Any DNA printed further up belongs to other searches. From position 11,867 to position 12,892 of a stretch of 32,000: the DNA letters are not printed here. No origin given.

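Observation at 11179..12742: Rab/Ras-like small GTPase next to a BAR-domain-like coiled-coil protein with a polybasic tail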

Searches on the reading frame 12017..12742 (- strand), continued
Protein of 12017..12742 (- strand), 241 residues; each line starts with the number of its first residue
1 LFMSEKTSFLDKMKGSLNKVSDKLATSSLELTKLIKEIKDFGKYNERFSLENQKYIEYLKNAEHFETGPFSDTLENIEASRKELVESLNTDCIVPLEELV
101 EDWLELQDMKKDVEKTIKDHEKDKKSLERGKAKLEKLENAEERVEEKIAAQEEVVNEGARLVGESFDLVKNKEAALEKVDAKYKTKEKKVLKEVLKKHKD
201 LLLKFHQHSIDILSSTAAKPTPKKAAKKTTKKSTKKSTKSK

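Call 30: search_solved_structures(query=A2, max_evalue=1)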
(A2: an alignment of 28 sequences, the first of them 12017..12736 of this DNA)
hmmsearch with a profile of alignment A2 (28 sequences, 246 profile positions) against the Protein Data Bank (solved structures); distinct sequences matched with E-value up to 1: 27.
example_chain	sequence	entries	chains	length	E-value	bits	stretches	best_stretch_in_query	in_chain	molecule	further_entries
9uhd_A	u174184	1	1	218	1.3e-21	80.1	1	16-215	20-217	CBY1-interacting BAR domain-containing protein 1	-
8ceg_A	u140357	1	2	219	3.8e-19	72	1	22-218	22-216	CBY1-interacting BAR domain-containing protein 1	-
1uru_A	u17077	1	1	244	0.00015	24.2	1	88-219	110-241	AMPHIPHYSIN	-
2d1l_A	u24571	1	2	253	0.00056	22.3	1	63-159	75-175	Metastasis suppressor protein 1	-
2d4c_A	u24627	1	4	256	0.00081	21.8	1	69-211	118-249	SH3-containing GRB2-like protein 2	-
8a1g_C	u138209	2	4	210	0.0054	19.1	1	36-209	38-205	Sorting nexin-5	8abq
1x04_A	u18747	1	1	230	0.0078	18.6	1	7-211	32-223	SH3-containing GRB2-like protein 2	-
2c08_A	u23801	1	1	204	0.0078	18.6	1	8-211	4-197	SH3-CONTAINING GRB2-LIKE PROTEIN 2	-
4nqi_A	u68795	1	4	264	0.0082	18.5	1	20-192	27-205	SH3 domain-containing protein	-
1x03_A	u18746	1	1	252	0.023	17.1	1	69-211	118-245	SH3-containing GRB2-like protein 2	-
7tbi_M1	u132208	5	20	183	0.023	17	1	14-46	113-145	Nsp1 | NUP62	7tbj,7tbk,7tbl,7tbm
1zww_A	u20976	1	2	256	0.033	16.5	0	69-212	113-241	SH3-containing GRB2-like protein 2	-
9jih_A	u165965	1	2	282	0.055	15.8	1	45-137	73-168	Arf-GAP with SH3 domain, ANK repeat and PH domain-containing protein 3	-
5cws_C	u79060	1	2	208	0.067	15.5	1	14-46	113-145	Nucleoporin NSP1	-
2fic_A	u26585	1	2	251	0.09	15.1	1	136-203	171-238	Myc box-dependent-interacting protein 1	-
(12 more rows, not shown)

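Call 31: list_cluster_members(proteins=[P0019, P0020, P0021, P0022, P0023, P0024, P0025, P0026, P0027, P0028])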
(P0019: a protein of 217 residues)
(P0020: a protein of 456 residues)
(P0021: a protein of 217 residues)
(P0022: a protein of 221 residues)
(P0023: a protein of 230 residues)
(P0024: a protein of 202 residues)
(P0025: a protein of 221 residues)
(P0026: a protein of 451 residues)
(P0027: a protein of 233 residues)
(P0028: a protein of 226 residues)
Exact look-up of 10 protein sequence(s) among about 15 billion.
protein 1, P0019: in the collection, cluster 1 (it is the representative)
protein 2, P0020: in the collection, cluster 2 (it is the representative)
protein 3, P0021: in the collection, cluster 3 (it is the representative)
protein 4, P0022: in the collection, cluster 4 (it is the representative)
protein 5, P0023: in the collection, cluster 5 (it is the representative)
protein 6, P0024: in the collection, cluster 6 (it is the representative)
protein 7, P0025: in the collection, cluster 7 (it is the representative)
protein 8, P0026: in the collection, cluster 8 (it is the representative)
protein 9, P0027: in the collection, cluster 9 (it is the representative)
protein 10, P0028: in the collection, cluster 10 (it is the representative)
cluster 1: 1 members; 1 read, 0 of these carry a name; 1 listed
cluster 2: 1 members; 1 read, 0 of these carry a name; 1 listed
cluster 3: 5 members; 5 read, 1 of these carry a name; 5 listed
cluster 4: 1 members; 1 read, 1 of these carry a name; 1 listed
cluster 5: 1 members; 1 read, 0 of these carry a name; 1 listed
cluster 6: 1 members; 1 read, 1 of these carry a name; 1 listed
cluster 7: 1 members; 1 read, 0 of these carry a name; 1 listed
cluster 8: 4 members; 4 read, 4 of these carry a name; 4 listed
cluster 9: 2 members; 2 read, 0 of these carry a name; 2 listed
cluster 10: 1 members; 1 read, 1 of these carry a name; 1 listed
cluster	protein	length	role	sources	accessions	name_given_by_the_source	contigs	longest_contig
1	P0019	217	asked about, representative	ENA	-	-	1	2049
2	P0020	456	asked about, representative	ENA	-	-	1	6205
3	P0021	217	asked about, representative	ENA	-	-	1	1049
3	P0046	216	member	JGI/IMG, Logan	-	hypothetical protein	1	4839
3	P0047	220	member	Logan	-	-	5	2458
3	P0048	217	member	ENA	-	-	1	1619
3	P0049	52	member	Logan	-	-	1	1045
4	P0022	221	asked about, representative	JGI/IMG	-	hypothetical protein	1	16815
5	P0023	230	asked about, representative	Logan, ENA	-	-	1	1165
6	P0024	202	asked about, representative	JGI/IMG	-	hypothetical protein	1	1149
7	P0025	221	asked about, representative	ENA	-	-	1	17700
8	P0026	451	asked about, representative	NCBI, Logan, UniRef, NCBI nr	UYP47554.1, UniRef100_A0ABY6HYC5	hypothetical protein NEF87_003839 [Candidatus Lokiarchaeum ossiferum] | BAR domain-containing protein n=1 Tax=Candidatus Lokiarchaeum ossiferum TaxID=2951803 ... | hypothetical protein NEF87_003839 [Candidatus Lokiarchaeum sp. B-35]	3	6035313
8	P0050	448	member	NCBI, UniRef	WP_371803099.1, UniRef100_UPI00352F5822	hypothetical protein [Candidatus Lokiarchaeum ossiferum] | hypothetical protein n=1 Tax=Candidatus Lokiarchaeum ossiferum TaxID=2951803 ...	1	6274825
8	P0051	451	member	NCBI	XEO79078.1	hypothetical protein WKT22_04120 [Candidatus Lokiarchaeum ossiferum]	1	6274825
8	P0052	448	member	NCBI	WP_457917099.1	hypothetical protein [Candidatus Lokiarchaeum ossiferum]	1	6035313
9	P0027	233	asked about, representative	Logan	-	-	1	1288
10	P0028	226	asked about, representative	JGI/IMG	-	hypothetical protein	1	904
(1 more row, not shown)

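Call 33: find_encoding_contigs(protein=P0022, flank=5000, max_places=1)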
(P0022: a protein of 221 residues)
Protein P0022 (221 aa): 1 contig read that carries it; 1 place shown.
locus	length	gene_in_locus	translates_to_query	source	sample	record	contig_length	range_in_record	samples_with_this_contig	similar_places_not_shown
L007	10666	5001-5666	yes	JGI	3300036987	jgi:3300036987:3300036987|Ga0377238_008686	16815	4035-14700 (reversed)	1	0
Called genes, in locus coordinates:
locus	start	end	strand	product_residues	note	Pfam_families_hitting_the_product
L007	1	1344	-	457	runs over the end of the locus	-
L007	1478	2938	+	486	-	PF03435:Sacchrp_dh_NADP, PF16653:Sacchrp_dh_C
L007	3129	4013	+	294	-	PF00198:2-oxoacid_dh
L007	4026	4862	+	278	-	PF13239:2TM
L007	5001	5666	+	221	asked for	PF03114:BAR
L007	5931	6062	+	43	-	-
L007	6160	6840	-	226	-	-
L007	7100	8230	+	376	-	PF04443:LuxE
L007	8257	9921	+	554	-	PF05893:LuxC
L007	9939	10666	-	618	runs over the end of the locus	-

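Call 34: find_encoding_contigs(protein=P0025, flank=5000, max_places=1)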
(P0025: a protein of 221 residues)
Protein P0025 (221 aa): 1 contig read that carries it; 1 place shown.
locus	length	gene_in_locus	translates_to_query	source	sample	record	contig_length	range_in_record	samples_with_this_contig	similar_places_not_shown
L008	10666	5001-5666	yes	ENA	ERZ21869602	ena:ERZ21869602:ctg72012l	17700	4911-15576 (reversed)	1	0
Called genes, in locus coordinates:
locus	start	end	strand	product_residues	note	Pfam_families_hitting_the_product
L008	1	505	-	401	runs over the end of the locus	PF07221:GlcNAc_2-epim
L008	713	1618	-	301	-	-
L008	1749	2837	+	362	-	PF24316:Tli3 (faint), PF13859:BNR_3, PF13088:BNR_2, PF02012:BNR (faint)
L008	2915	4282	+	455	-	PF01120:Alpha_L_fucos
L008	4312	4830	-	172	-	PF00149:Metallophos (weak), PF12850:Metallophos_2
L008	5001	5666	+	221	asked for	PF16746:BAR_3, PF06730:FAM92 (weak)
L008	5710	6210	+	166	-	-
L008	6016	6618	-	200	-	-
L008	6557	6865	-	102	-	-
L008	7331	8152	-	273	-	PF00083:Sugar_tr, PF07690:MFS_1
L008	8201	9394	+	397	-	PF00069:Pkinase, PF07714:PK_Tyr_Ser-Thr (faint)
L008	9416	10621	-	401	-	PF13191:AAA_16 (weak), PF13401:AAA_22, PF22703:Cdc6_lid, PF09079:WHD_Cdc6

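Call 35: find_encoding_contigs(protein=P0026, flank=5000, max_places=1)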
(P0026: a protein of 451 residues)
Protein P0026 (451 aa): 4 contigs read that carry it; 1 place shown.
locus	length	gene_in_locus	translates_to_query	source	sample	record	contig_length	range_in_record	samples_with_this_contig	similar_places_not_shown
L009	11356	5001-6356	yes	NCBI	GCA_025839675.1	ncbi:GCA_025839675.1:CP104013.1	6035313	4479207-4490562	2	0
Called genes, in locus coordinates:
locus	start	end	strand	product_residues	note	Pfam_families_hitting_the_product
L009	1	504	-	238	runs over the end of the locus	PF01022:HTH_5 (faint), PF12840:HTH_20 (faint), PF13412:HTH_24 (faint), PF24266:HTH_HVO_0163_N, PF12802:MarR_2 (weak)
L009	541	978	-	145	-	-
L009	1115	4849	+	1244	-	-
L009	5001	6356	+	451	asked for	-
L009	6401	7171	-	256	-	PF03291:mRNA_G-N7_MeTrfase (weak), PF13489:Methyltransf_23, PF02353:CMAS (weak), PF05175:MTS, PF13649:Methyltransf_25, PF13847:Methyltransf_31, PF08241:Methyltransf_11, PF08242:Methyltransf_12, +1 more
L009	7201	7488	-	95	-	-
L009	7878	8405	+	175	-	-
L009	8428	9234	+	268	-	PF00016:RuBisCO_large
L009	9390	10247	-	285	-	-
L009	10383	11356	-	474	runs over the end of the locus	-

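Call 46: find_related_loci(query=A1, collection=genome_contigs, flank=6000)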
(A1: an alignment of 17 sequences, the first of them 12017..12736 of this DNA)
Query A1 (239 aa) in genome_contigs; peptide patterns used: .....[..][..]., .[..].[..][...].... (x = any residue, [..] = any of these).
115 stretches matched a pattern; 2 encode a relative of the query (tblastn E <= 1e-3); 2 distinct loci.
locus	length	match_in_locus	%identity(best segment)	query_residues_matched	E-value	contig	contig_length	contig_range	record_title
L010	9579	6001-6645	73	6-219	2e-98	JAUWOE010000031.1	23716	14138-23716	MAG: Promethearchaeum sp. isolate CSMAG_2442 CSMAG_2442_k141_936362_length_23716_cov_7.9946, whole genome shotgun sequen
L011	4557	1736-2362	70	6-212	3e-87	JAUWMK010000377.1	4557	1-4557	MAG: Promethearchaeum sp. isolate CSMAG_2396 CSMAG_2396_k141_1748003_length_4557_cov_5.9502, whole genome shotgun sequen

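Call 64: find_encoding_contigs(protein=P0019, flank=5000, max_places=2)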
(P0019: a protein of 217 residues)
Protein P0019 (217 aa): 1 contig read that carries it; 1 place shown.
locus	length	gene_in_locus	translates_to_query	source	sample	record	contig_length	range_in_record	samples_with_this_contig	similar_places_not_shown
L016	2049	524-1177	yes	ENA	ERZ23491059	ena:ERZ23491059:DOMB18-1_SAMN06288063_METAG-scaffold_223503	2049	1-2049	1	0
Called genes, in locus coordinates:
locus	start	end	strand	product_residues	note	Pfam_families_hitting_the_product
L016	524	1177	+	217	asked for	-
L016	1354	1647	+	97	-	-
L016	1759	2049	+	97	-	?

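Call 65: find_encoding_contigs(protein=P0020, flank=5000, max_places=2)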
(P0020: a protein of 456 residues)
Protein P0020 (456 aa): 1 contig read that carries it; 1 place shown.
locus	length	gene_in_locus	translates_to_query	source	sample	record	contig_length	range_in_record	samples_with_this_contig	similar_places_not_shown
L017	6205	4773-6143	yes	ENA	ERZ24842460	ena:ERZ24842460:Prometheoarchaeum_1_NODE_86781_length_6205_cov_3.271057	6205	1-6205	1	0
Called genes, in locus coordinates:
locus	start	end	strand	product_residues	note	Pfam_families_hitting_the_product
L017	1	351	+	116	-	?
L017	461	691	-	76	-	-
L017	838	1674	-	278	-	-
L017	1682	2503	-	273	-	PF00528:BPD_transp_1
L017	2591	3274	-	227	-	PF27313:AF_0136_C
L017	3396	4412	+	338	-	PF13379:NMT1_2, PF09084:NMT1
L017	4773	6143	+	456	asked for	PF06730:FAM92 (weak)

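Call 68: search_solved_structures(query=A3, max_evalue=0.01, show_alignments=1)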
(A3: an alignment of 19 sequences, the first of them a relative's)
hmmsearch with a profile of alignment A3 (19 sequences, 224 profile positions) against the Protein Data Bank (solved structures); distinct sequences matched with E-value up to 0.01: 10.
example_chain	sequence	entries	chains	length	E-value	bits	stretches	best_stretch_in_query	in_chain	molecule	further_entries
9uhd_A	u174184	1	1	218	4.1e-21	78.5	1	14-213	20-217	CBY1-interacting BAR domain-containing protein 1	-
8ceg_A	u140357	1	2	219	9e-19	70.9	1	19-217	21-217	CBY1-interacting BAR domain-containing protein 1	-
1uru_A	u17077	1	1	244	1.9e-06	30.6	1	85-216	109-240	AMPHIPHYSIN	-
2c08_A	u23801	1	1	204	2.9e-05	26.7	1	6-209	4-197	SH3-CONTAINING GRB2-LIKE PROTEIN 2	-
1x04_A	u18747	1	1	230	7.7e-05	25.3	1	6-209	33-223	SH3-containing GRB2-like protein 2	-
2d1l_A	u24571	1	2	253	0.00047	22.7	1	59-145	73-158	Metastasis suppressor protein 1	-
2d4c_A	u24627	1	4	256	0.00081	22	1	66-209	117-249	SH3-containing GRB2-like protein 2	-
1zww_A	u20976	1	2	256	0.0016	21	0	66-209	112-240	SH3-containing GRB2-like protein 2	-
1x03_A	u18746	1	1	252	0.0027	20.2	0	66-208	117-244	SH3-containing GRB2-like protein 2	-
9bqx_A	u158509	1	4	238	0.0096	18.5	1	98-210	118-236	Amphiphysin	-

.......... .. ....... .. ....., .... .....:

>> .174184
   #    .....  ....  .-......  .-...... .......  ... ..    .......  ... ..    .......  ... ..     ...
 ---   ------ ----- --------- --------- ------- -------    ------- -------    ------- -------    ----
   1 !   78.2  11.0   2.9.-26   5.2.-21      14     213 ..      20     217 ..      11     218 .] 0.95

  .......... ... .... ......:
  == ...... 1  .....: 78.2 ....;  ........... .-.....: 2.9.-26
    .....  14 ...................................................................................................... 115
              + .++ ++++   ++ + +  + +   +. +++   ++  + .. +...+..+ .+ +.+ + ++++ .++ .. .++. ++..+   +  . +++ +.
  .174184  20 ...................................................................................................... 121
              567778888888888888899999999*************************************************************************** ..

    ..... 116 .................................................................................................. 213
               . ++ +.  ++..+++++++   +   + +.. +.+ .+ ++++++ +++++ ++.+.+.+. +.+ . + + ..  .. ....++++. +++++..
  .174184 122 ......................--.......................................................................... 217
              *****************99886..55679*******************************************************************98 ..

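Call 69: find_homologous_proteins(query=A3, max_evalue=0.00001)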
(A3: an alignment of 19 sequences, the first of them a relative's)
Query A3 (19 sequences) (217 aa, profile of the alignment): 8 proteins with E <= 0.00001 among 8000 candidates.
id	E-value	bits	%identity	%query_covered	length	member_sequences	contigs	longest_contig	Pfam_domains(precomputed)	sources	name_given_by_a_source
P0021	2.3e-76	274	100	100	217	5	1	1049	PF06730.17,PF08397.17,PF16746.11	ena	-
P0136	5.1e-76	273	95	100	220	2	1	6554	PF06730.17,PF08397.17,PF16746.11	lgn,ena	-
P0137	1.6e-70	255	78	100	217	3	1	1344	PF03114.24,PF06730.17,PF08397.17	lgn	-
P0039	1.2e-68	249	33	97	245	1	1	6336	-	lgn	-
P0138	6.7e-66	240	42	99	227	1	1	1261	PF16746.11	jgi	jgi:hypothetical protein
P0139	2.3e-59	218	39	99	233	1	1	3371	-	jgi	-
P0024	2.5e-56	209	30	82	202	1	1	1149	-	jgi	jgi:hypothetical protein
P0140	1.8e-18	85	44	37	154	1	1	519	PF12161.15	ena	-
